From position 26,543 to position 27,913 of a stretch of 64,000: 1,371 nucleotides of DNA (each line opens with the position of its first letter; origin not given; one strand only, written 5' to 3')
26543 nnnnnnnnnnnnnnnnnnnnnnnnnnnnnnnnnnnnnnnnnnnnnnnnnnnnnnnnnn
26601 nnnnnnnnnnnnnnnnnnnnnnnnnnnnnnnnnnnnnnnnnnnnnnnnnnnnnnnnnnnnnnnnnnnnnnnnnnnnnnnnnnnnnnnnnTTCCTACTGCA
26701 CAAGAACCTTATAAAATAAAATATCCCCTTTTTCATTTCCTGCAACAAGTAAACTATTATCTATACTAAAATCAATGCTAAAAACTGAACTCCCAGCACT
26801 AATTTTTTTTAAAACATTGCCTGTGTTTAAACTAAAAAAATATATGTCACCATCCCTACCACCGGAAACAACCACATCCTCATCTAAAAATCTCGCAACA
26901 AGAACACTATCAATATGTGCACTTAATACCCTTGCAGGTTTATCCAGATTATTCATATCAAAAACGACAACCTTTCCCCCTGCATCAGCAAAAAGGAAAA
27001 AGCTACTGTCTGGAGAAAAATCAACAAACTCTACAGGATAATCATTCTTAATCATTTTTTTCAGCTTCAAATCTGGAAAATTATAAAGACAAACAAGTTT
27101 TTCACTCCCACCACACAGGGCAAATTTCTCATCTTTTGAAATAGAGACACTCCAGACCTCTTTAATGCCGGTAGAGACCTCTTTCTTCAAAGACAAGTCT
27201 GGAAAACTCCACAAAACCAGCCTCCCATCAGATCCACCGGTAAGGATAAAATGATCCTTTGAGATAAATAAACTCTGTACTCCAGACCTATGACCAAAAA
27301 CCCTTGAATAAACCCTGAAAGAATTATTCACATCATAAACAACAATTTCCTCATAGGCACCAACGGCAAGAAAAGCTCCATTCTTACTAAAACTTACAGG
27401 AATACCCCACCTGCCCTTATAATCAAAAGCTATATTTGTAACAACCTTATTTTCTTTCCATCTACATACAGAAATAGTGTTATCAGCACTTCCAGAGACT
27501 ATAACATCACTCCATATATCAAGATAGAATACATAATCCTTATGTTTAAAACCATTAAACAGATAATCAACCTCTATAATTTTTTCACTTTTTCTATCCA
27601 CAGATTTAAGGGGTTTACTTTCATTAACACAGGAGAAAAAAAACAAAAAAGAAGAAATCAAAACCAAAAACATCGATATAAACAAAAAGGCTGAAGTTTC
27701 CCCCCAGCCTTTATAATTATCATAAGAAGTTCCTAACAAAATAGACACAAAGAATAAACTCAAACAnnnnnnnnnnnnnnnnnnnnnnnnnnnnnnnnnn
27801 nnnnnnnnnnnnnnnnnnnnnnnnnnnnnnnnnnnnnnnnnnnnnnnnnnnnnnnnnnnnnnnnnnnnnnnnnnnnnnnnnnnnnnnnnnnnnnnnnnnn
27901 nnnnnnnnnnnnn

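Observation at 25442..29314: flaA-flaA-WD40-PilZ-like operon: possible undescribed sheath accessory and c-di-GMP input for FlaA-coated flagella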

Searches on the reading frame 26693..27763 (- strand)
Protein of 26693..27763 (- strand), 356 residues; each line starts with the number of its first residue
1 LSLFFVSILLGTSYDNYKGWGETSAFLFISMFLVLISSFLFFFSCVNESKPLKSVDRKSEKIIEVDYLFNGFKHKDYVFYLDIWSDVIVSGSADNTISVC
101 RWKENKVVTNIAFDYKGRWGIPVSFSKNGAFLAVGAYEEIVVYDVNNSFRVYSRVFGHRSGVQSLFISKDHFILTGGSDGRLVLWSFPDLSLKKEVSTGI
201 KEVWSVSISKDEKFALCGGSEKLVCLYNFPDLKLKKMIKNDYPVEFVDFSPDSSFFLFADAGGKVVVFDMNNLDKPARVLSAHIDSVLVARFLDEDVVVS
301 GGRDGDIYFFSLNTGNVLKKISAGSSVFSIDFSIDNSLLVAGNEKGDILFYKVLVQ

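Call 3: search_protein_families(library=pfam, proteins=[window:26693-27763:-], max_evalue=0.01)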
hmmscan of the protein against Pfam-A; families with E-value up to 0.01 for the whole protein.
window:26693-27763:- (356 aa): 35 families (the best 25 are shown)
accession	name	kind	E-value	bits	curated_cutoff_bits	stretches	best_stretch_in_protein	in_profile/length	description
PF23414.1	Beta-prop_EML_2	-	4.7e-29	102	90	3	203-353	1-153/266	Echinoderm microtubule-associated protein second beta-propeller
PF25174.1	Beta-prop_THOC3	-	1.3e-25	90.4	305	2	85-275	59-247/272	THOC3 beta-propeller domain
PF25173.1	Beta-prop_WDR3_1st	-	9e-23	81.3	154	2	86-228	42-183/184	WDR3 first beta-propeller domain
PF00400.38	WD40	-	7.7e-20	70.9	27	1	155-186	6-39/39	WD domain, G-beta repeat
PF24807.1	WD40_CDC20-Fz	-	2.2e-19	70.3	200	2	81-236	14-171/292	CDC20/Fizzy WD40 domain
PF24817.1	WD40_WDHD1_1st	-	2.5e-18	66.7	109.9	1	156-325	2-170/291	WDHD1 first WD40 domain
PF25172.1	Beta-prop_WDR3_2nd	-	3.9e-17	62.8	140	2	123-233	5-113/293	WDR3 second beta-propeller domain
PF24814.1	WD40_Prp19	-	1.3e-16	61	320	1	126-285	17-178/281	Prp19 WD40 domain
PF24796.1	WDR55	-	1.4e-14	54.3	200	1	85-353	19-293/296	WDR55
PF25171.1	Beta-prop_WDR36-Utp21_1st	-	1.1e-12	48.4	80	2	296-351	163-220/266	WDR36/Utp21 first beta-propeller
PF23409.1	Beta-prop_EML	-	6e-12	46.1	88.2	2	88-228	82-226/267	Echinoderm microtubule-associated protein first beta-propeller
PF24805.1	EIF3I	-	1.6e-11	44.3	200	1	74-257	51-245/324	EIF3I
PF25168.1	Beta-prop_WDR36-Utp21_2nd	-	2e-11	44.2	84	2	202-341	159-298/335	WDR36/Utp21 second beta-propeller domain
PF17005.11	WD40_like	-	9.1e-11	42.1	40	1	247-352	6-108/301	WD40-like domain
PF20426.4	NBCH_WD40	-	3.7e-10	39.6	50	1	116-194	272-349/350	Neurobeachin beta propeller domain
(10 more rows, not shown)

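Call 4: search_protein_families(library=ncbifam, proteins=[window:26693-27763:-], max_evalue=0.01)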
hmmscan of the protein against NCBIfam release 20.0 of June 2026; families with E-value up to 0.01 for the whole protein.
window:26693-27763:- (356 aa): 1 family
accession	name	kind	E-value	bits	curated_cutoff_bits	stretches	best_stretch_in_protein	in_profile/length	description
TIGR03866.1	PQQ_ABC_repeats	subfamily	7.1e-06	25.3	287.3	1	87-343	13-277/310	PQQ-dependent catabolism-associated beta-propeller protein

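Call 7: find_homologous_proteins(query=window:26693-27763:-)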
Query window:26693-27763:- (356 aa): 24 proteins with E <= 0.001 among 3318 candidates.
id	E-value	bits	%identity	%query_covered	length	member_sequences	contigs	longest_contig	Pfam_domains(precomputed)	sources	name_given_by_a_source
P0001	9.8e-195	665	100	85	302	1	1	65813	PF25168.2,PF24805.2,PF17005.12,PF25048.2,PF13570.14,PF24817.2,PF23393.3,PF20426.5,PF00400.39,PF23414.2,PF23410.5,PF25174.2,PF24814.2,PF23381.2,PF25173.2,PF25171.2,PF12894.14,PF25175.2,PF24796.2,PF16755.12,PF23409.2,PF25172.2,PF24782.3,PF25391.2,PF24807.2,PF25047.1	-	-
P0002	6.4e-114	399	59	86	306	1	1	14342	PF25168.2,PF24105.2,PF24805.2,PF17005.12,PF13570.14,PF23760.2,PF24817.2,PF23393.3,PF23389.2,PF20426.5,PF00400.39,PF23414.2,PF23410.5,PF25174.2,PF24814.2,PF23381.2,PF25173.2,PF25171.2,PF12894.14,PF25175.2,PF24796.2,PF23409.2,PF24506.2,PF25172.2,PF24782.3,PF25391.2,PF23869.2,PF24807.2,PF25047.1,PF2375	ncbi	-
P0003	2.0e-85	305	45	88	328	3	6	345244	PF25168.2,PF24805.2,PF25048.2,PF23411.2,PF13570.14,PF24817.2,PF02239.23,PF23393.3,PF23389.2,PF20426.5,PF00400.39,PF23414.2,PF23410.5,PF25174.2,PF24814.2,PF23381.2,PF25173.2,PF23383.2,PF25171.2,PF25175.2,PF24796.2,PF16755.12,PF23409.2,PF25172.2,PF24782.3,PF25391.2,PF24807.2,PF25047.1,PF23756.2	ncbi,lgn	ncbi:MAG: hypothetical protein ACP5Q5_00905 [Brevinematia bacterium]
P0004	8.1e-85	303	46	88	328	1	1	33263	PF25168.2,PF24105.2,PF24805.2,PF17005.12,PF25048.2,PF23342.2,PF23411.2,PF13570.14,PF24817.2,PF02239.23,PF23393.3,PF23389.2,PF20426.5,PF00400.39,PF23414.2,PF23410.5,PF25174.2,PF24814.2,PF23381.2,PF25173.2,PF25171.2,PF25175.2,PF24796.2,PF24780.2,PF16755.12,PF23409.2,PF25172.2,PF24782.3,PF25391.2,PF238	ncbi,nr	ncbi:MAG: hypothetical protein N2258_08425 [Brevinematales bacterium]|nr:hypothetical protein [Brevi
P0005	3.5e-81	291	47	91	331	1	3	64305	PF25168.2,PF24105.2,PF24805.2,PF17005.12,PF23342.2,PF23411.2,PF13570.14,PF23760.2,PF24817.2,PF02239.23,PF23393.3,PF23389.2,PF20426.5,PF00400.39,PF23414.2,PF25178.1,PF25174.2,PF24814.2,PF23381.2,PF25173.2,PF25171.2,PF12894.14,PF25175.2,PF24796.2,PF24780.2,PF16755.12,PF23409.2,PF24506.2,PF25172.2,PF24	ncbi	-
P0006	3.2e-16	77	26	55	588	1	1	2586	PF25168.2,PF24105.2,PF24805.2,PF17005.12,PF25048.2,PF24017.3,PF23342.2,PF23411.2,PF23760.2,PF24817.2,PF23798.2,PF23393.3,PF23389.2,PF23609.2,PF20426.5,PF25460.2,PF00400.39,PF23414.2,PF25178.1,PF23410.5,PF23775.2,PF25174.2,PF24814.2,PF23381.2,PF25173.2,PF14783.13,PF23383.2,PF25171.2,PF12894.14,PF2517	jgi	jgi:WD40 repeat protein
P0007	2.3e-15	75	25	62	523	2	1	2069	PF23769.2,PF23586.3,PF25048.2,PF23342.2,PF23411.2,PF23215.1,PF02239.23,PF23393.3,PF23609.2,PF24797.2,PF15492.13,PF20426.5,PF25460.2,PF11715.17,PF23749.2,PF25178.1,PF23775.2,PF07433.18,PF25173.2,PF23383.2,PF25171.2,PF12894.14,PF21031.3,PF24780.2,PF16755.12,PF23761.2,PF25172.2,PF24782.3,PF08662.18,PF2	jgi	jgi:WD40 repeat protein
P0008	4.0e-11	61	23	58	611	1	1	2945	PF25168.2,PF13360.14,PF24105.2,PF24805.2,PF25048.2,PF24017.3,PF23342.2,PF23411.2,PF13570.14,PF24817.2,PF23798.2,PF23393.3,PF23389.2,PF15492.13,PF20426.5,PF23341.2,PF25460.2,PF00400.39,PF23414.2,PF25178.1,PF23410.5,PF23775.2,PF25174.2,PF24814.2,PF23381.2,PF21029.4,PF25173.2,PF23383.2,PF25171.2,PF1289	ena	-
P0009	1.0e-6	46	24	53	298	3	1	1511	PF25168.2,PF24105.2,PF24805.2,PF25048.2,PF23342.2,PF24817.2,PF23393.3,PF23609.2,PF20426.5,PF25460.2,PF00400.39,PF11715.17,PF23414.2,PF23775.2,PF25174.2,PF24814.2,PF23381.2,PF25173.2,PF23383.2,PF25171.2,PF12894.14,PF25175.2,PF24796.2,PF23409.2,PF25172.2,PF24782.3,PF25391.2,PF08662.18,PF23869.2,PF2480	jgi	jgi:WD40 repeat protein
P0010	2.0e-5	42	26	54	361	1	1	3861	PF25168.2,PF24105.2,PF24805.2,PF25048.2,PF24017.3,PF23342.2,PF23760.2,PF24817.2,PF20426.5,PF00400.39,PF23414.2,PF25178.1,PF25174.2,PF24814.2,PF23381.2,PF25173.2,PF25171.2,PF12894.14,PF25175.2,PF24796.2,PF23409.2,PF25172.2,PF24782.3,PF25391.2,PF23869.2,PF24807.2,PF25047.1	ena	-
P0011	4.7e-5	41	24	66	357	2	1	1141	PF25168.2,PF23769.2,PF24105.2,PF24805.2,PF17005.12,PF25048.2,PF24017.3,PF23342.2,PF23411.2,PF13570.14,PF24817.2,PF23393.3,PF23389.2,PF23609.2,PF24797.2,PF20426.5,PF25460.2,PF00400.39,PF23414.2,PF25178.1,PF23410.5,PF25174.2,PF24814.2,PF23381.2,PF21029.4,PF25173.2,PF23383.2,PF25171.2,PF12894.14,PF2517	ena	-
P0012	8.9e-5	40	25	53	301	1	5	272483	PF25168.2,PF24105.2,PF24805.2,PF25048.2,PF23342.2,PF23411.2,PF24817.2,PF23393.3,PF23609.2,PF20426.5,PF25460.2,PF00400.39,PF23414.2,PF23410.5,PF23775.2,PF25174.2,PF24814.2,PF23381.2,PF25173.2,PF23383.2,PF25171.2,PF12894.14,PF23754.2,PF25175.2,PF24796.2,PF24780.2,PF16755.12,PF23409.2,PF25172.2,PF24782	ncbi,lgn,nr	ncbi:MAG: hypothetical protein K9J37_04715 [Saprospiraceae bacterium]|nr:hypothetical protein [Sapro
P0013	1.2e-4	39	24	62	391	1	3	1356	PF25168.2,PF23769.2,PF24105.2,PF24805.2,PF17005.12,PF25048.2,PF24017.3,PF23342.2,PF13570.14,PF23760.2,PF24817.2,PF23798.2,PF23393.3,PF23389.2,PF23609.2,PF20426.5,PF25460.2,PF00400.39,PF11715.17,PF23414.2,PF25178.1,PF23410.5,PF23775.2,PF25174.2,PF24814.2,PF23381.2,PF25173.2,PF23383.2,PF25171.2,PF1289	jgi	jgi:WD40 repeat protein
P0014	1.5e-4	39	23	51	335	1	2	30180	PF25168.2,PF25174.2,PF24814.2,PF24805.2,PF23381.2,PF25173.2,PF23411.2,PF25171.2,PF12894.14,PF25175.2,PF24817.2,PF24796.2,PF16755.12,PF25172.2,PF24782.3,PF24807.2,PF25047.1,PF00400.39,PF23414.2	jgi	jgi:WD40 repeat protein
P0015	1.5e-4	39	22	65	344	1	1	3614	PF25168.2,PF23769.2,PF24105.2,PF24805.2,PF25048.2,PF24017.3,PF23342.2,PF23411.2,PF13570.14,PF23760.2,PF24817.2,PF23798.2,PF23393.3,PF23389.2,PF23609.2,PF20426.5,PF25460.2,PF00400.39,PF11715.17,PF23414.2,PF25178.1,PF23410.5,PF23775.2,PF25174.2,PF24814.2,PF23381.2,PF25173.2,PF23383.2,PF25171.2,PF12894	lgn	-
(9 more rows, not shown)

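Call 9: find_encoding_contigs(protein=P0002, flank=6000, max_places=3)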
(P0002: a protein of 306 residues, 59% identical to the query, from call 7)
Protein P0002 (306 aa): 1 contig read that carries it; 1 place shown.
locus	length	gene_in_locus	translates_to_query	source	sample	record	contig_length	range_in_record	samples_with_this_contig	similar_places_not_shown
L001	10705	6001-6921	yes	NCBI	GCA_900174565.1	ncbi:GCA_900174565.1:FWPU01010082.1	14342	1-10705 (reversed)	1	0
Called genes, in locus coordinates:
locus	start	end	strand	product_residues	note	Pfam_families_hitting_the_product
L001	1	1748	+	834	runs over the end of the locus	PF02861:Clp_N, PF00004:AAA, PF17871:AAA_lid_9, PF02151:UVR, PF00004:AAA, PF07724:AAA_2, PF07728:AAA_5, PF10431:ClpB_D2-small, +9 more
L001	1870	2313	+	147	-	PF06245:DUF1015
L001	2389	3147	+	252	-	PF06245:DUF1015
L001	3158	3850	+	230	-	-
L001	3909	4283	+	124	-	PF02261:Asp_decarbox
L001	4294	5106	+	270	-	PF04620:FlaA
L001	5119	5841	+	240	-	PF04620:FlaA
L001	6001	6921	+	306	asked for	PF25173:Beta-prop_WDR3_1st, PF25174:Beta-prop_THOC3, PF24814:WD40_Prp19, PF13570:Beta-prop_ACSF4, PF25174:Beta-prop_THOC3, PF25175:Beta-prop_WDR5, PF23381:Beta-prop_IFT122_1st, PF24814:WD40_Prp19, +29 more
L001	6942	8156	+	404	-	PF07614:DUF1577, PF07238:PilZ (faint)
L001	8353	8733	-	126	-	PF00190:Cupin_1 (weak), PF14667:Polysacc_synt_C (weak), PF07883:Cupin_2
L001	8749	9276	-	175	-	-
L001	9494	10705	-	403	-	?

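Call 10: find_encoding_contigs(protein=P0003, flank=6000, max_places=3)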
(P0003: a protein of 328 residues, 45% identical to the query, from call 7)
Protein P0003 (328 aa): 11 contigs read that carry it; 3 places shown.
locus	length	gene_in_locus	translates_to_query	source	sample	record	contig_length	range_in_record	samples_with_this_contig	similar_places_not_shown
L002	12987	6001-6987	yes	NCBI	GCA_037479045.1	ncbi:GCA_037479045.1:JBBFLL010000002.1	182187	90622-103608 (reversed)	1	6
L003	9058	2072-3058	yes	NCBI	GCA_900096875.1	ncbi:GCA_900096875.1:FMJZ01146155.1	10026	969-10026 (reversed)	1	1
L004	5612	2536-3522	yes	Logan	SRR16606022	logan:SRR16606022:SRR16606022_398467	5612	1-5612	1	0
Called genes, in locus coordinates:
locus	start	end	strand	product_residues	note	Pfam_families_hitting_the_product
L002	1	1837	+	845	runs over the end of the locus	PF02861:Clp_N, PF00004:AAA, PF13191:AAA_16 (weak), PF17871:AAA_lid_9, PF00004:AAA, PF07724:AAA_2, PF07728:AAA_5, PF10431:ClpB_D2-small, +7 more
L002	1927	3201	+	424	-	PF06245:DUF1015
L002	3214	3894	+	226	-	-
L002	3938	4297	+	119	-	PF02261:Asp_decarbox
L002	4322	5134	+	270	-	PF04620:FlaA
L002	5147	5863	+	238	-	PF04620:FlaA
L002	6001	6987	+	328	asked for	PF23414:Beta-prop_EML_2, PF25173:Beta-prop_WDR3_1st, PF24807:WD40_CDC20-Fz, PF24805:EIF3I, PF25174:Beta-prop_THOC3, PF25172:Beta-prop_WDR3_2nd, PF23381:Beta-prop_IFT122_1st, PF24807:WD40_CDC20-Fz, +22 more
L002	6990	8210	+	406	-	PF07614:DUF1577, PF07238:PilZ (weak)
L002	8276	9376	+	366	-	PF10555:MraY_sig1 (faint), PF00953:Glycos_transf_4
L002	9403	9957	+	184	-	PF01871:AMMECR1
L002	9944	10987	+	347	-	-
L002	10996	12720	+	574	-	PF00664:ABC_membrane, PF00005:ABC_tran, PF02463:SMC_N (faint)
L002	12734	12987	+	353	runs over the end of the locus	PF03462:PCRF, PF00472:RF-1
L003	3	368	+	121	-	?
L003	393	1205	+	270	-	PF04620:FlaA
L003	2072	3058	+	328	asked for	PF23414:Beta-prop_EML_2, PF25173:Beta-prop_WDR3_1st, PF24807:WD40_CDC20-Fz, PF24805:EIF3I, PF25174:Beta-prop_THOC3, PF25172:Beta-prop_WDR3_2nd, PF23381:Beta-prop_IFT122_1st, PF24807:WD40_CDC20-Fz, +22 more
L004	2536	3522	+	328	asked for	PF23414:Beta-prop_EML_2, PF25173:Beta-prop_WDR3_1st, PF24807:WD40_CDC20-Fz, PF24805:EIF3I, PF25174:Beta-prop_THOC3, PF25172:Beta-prop_WDR3_2nd, PF23381:Beta-prop_IFT122_1st, PF24807:WD40_CDC20-Fz, +22 more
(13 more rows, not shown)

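Call 11: find_encoding_contigs(protein=P0004, flank=6000, max_places=3)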
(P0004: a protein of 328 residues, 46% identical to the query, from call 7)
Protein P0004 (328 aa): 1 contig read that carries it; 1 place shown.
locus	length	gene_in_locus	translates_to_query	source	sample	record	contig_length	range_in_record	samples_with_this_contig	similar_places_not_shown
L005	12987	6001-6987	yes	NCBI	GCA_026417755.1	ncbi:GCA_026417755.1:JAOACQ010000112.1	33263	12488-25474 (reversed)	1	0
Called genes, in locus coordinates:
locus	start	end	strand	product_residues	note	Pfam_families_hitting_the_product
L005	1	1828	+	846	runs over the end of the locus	PF02861:Clp_N, PF00004:AAA, PF13191:AAA_16 (weak), PF17871:AAA_lid_9, PF00004:AAA, PF07724:AAA_2, PF07728:AAA_5, PF10431:ClpB_D2-small, +7 more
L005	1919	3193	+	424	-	PF06245:DUF1015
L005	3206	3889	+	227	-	-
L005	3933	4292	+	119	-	PF02261:Asp_decarbox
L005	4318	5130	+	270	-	PF04620:FlaA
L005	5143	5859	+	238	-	PF04620:FlaA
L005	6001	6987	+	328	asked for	PF24807:WD40_CDC20-Fz, PF25174:Beta-prop_THOC3, PF25168:Beta-prop_WDR36-Utp21_2nd, PF25173:Beta-prop_WDR3_1st, PF23414:Beta-prop_EML_2, PF25172:Beta-prop_WDR3_2nd, PF23381:Beta-prop_IFT122_1st, PF24814:WD40_Prp19, +27 more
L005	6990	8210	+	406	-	PF07614:DUF1577, PF07238:PilZ (faint)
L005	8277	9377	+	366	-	PF10555:MraY_sig1 (faint), PF00953:Glycos_transf_4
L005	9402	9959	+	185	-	PF01871:AMMECR1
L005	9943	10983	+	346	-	-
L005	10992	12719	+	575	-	PF00664:ABC_membrane, PF00005:ABC_tran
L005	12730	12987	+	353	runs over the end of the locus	PF03462:PCRF, PF00472:RF-1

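Call 12: find_encoding_contigs(protein=P0005, flank=6000, max_places=3)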
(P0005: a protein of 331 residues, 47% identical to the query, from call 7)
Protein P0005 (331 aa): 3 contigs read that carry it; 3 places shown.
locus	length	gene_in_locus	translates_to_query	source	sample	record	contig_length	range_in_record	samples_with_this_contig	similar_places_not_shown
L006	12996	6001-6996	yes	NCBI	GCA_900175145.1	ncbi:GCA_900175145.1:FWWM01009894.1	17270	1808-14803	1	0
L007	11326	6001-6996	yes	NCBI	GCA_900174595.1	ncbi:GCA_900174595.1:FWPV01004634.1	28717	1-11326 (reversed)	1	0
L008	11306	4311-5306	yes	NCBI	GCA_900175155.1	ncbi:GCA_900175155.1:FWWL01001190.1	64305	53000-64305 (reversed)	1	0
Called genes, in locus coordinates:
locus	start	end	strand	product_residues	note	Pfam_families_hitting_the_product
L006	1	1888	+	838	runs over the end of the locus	PF02861:Clp_N, PF23569:NBD_SMAX1, PF00004:AAA, PF17871:AAA_lid_9, PF07724:AAA_2, PF00004:AAA, PF07728:AAA_5, PF10431:ClpB_D2-small, +8 more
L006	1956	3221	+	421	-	PF06245:DUF1015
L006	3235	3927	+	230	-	-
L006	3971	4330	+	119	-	PF02261:Asp_decarbox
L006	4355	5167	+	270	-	PF04620:FlaA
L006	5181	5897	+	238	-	PF04620:FlaA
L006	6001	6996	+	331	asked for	PF24805:EIF3I, PF25168:Beta-prop_WDR36-Utp21_2nd, PF25173:Beta-prop_WDR3_1st, PF13570:Beta-prop_ACSF4, PF24807:WD40_CDC20-Fz, PF25172:Beta-prop_WDR3_2nd, PF25174:Beta-prop_THOC3, PF23414:Beta-prop_EML_2, +28 more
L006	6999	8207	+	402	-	PF07614:DUF1577, PF07238:PilZ (weak)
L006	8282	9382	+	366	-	PF10555:MraY_sig1 (weak), PF00953:Glycos_transf_4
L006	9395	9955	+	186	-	PF01871:AMMECR1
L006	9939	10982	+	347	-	-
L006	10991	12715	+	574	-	PF00664:ABC_membrane, PF02463:SMC_N (faint), PF03193:RsgA_GTPase (weak), PF00005:ABC_tran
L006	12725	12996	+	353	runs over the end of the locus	PF03462:PCRF, PF00472:RF-1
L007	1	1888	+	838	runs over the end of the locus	PF02861:Clp_N, PF23569:NBD_SMAX1, PF00004:AAA, PF17871:AAA_lid_9, PF07724:AAA_2, PF00004:AAA, PF07728:AAA_5, PF10431:ClpB_D2-small, +9 more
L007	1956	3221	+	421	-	PF06245:DUF1015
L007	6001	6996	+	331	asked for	PF24805:EIF3I, PF25168:Beta-prop_WDR36-Utp21_2nd, PF25173:Beta-prop_WDR3_1st, PF13570:Beta-prop_ACSF4, PF24807:WD40_CDC20-Fz, PF25172:Beta-prop_WDR3_2nd, PF25174:Beta-prop_THOC3, PF23414:Beta-prop_EML_2, +28 more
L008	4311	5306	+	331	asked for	PF24805:EIF3I, PF25168:Beta-prop_WDR36-Utp21_2nd, PF25173:Beta-prop_WDR3_1st, PF13570:Beta-prop_ACSF4, PF24807:WD40_CDC20-Fz, PF25172:Beta-prop_WDR3_2nd, PF25174:Beta-prop_THOC3, PF23414:Beta-prop_EML_2, +28 more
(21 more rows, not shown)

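Call 53: predict_structure(alignment_id=A2)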
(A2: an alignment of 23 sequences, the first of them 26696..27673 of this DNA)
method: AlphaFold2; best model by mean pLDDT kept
length: 326 residues; sequences in the alignment: 23
mean_pLDDT: 93.1   pTM: 0.87
mean pLDDT of the five models: 93.1, 92.9, 93.0, 92.9, 92.6
residues with pLDDT >= 90: 285; 70-90: 18; 50-70: 10; < 50: 13
segments of 3 or more residues with pLDDT < 50: 15-27
pLDDT, mean of each block of 10 residues (from residue 1): 70 49 47 94 96 96 98 95 91 97 98 97 98 95 97 98 98 98 98 98 98 98 98 98 98 98 97 98 96 98 96 98 93
secondary structure, 60 per line:
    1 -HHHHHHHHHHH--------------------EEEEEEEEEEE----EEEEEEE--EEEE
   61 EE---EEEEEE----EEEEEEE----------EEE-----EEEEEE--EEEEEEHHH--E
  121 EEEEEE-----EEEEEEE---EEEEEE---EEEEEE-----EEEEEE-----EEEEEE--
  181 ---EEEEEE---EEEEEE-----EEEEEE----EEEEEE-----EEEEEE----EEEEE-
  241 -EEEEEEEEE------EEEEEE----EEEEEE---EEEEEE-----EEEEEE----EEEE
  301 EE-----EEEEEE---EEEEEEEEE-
elements in order: H2-12 E33-43 E48-54 E57-62 E66-71 E76-82 E93-95 E101-106 E109-114 E120-126 E132-138 E142-147 E151-156 E162-167 E173-178 E184-189 E193-198 E204-209 E214-219 E225-230 E235-239 E242-250 E257-262 E267-272 E276-281 E287-292 E297-302 E308-313 E317-325

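Call 56: fold_search(model_id=the predicted structure, library=pdb)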
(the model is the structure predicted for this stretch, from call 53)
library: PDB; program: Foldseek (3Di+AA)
matches with E <= 10: 2000; with E <= 0.001: 1980
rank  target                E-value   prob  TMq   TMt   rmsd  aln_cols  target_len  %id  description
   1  3ow8_A                1.5e-20  1.00  0.80  0.88   2.8       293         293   20  Crystal Structure of the WD repeat-containing protein 61 (released 2010-09-29)
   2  3ow8_B                2.5e-20  1.00  0.79  0.88   2.8       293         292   20  Crystal Structure of the WD repeat-containing protein 61 (released 2010-09-29)
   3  5yzv_B                1.1e-19  1.00  0.80  0.90   2.6       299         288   19  Biophysical and structural characterization of the thermostable WD40 domain of a prokaryotic protein, Thermomonospora  (released 2018-10-03)
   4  3ow8_C                1.1e-19  1.00  0.79  0.85   2.4       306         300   19  Crystal Structure of the WD repeat-containing protein 61 (released 2010-09-29)
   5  5mzh_B                1.3e-19  1.00  0.72  0.58   3.6       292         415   18  Crystal structure of ODA16 from Chlamydomonas reinhardtii (released 2017-03-22)
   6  1gxr_B                1.5e-19  1.00  0.81  0.82   2.0       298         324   18  WD40 Region of Human Groucho/TLE1 (released 2002-06-13)
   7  6ujh_A                1.8e-19  1.00  0.82  0.85   5.0       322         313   19  Discovery of fragment-inspired heterocyclic benzenesulfonamides as inhibitors of the WDR5-MYC interaction (released 2020-04-15)
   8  2ce8_A                1.9e-19  1.00  0.82  0.79   2.1       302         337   18  An EH1 peptide bound to the Groucho-TLE WD40 domain. (released 2006-06-14)
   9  1gxr_A                2.0e-19  1.00  0.83  0.80   1.9       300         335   18  WD40 Region of Human Groucho/TLE1 (released 2002-06-13)
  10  8qo9_w                2.0e-19  1.00  0.78  0.52  17.4       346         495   18  Cryo-EM structure of a human spliceosomal B complex protomer (released 2024-01-24)
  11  1erj_C                2.5e-19  1.00  0.81  0.75   5.8       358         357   19  CRYSTAL STRUCTURE OF THE C-TERMINAL WD40 DOMAIN OF TUP1 (released 2000-07-26)
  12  5o9z_L                3.2e-19  1.00  0.77  0.56   3.2       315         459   18  Cryo-EM structure of a pre-catalytic human spliceosome primed for activation (B complex) (released 2017-08-16)
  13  9uk4_A                3.4e-19  1.00  0.81  0.87   2.4       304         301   19  Crystal structure of WDR5 in complex with peptide Ac-ARA-NH2 (released 2025-10-08)
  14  9ode_B                4.1e-19  1.00  0.81  0.79   3.5       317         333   14  Structure of the MOR/Gi/Lofentanil Complex, Nucleotide Free (released 2026-03-04)
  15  5mzh_A                4.1e-19  1.00  0.73  0.59   3.9       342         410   14  Crystal structure of ODA16 from Chlamydomonas reinhardtii (released 2017-03-22)
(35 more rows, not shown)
